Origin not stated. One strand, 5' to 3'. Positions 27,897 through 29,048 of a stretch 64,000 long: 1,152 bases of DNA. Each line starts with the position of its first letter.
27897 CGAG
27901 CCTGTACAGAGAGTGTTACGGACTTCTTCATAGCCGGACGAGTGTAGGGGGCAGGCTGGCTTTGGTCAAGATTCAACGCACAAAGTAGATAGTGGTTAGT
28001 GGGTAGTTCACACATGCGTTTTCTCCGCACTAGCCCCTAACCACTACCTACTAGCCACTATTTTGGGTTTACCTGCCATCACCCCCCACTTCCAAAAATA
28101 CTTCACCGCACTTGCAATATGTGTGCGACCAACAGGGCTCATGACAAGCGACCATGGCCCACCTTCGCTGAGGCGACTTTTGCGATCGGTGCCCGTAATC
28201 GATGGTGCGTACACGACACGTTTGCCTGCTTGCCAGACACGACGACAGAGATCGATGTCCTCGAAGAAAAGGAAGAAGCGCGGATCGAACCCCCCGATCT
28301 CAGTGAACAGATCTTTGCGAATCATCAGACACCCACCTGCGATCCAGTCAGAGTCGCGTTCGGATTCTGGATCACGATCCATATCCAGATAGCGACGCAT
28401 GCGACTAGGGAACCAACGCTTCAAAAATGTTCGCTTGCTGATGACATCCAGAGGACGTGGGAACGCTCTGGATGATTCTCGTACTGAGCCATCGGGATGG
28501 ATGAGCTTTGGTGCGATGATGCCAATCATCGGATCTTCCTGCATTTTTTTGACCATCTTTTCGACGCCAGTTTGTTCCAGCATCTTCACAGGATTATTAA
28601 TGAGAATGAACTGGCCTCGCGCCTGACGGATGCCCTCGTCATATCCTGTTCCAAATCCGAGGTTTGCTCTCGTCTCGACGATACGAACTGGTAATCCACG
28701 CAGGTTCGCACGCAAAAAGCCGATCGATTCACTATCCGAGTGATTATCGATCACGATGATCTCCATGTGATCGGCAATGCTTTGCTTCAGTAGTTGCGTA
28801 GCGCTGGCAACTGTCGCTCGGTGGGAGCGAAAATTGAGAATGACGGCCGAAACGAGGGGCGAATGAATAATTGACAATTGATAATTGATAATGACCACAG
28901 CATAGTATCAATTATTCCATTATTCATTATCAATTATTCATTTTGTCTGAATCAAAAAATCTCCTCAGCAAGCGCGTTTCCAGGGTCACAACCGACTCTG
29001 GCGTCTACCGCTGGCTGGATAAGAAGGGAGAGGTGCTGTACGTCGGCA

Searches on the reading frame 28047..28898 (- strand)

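Call 58: search_protein_families(library=pfam, proteins=[window:28047-28898:-], max_evalue=0.001)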
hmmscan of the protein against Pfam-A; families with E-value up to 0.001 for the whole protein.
window:28047-28898:- (284 aa): 5 families
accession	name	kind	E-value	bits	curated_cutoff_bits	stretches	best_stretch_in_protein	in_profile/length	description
PF00535.33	Glycos_transf_2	-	5.2e-10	39.9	23.3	1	33-163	16-132/168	Glycosyl transferase family 2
PF13641.12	Glyco_tranf_2_3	-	2.6e-09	37.9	27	1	16-235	3-208/230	Glycosyltransferase like family 2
PF13632.12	Glyco_trans_2_3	-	2e-06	28.2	27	1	186-237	72-121/198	Glycosyl transferase family group 2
PF02709.20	Glyco_transf_7C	-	5.7e-06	26.3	23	1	182-233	15-67/78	N-terminal domain of galactosyltransferase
PF10111.15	Glyco_tranf_2_2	-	0.00014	21.9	27.3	1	19-244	2-223/276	Glycosyltransferase like family 2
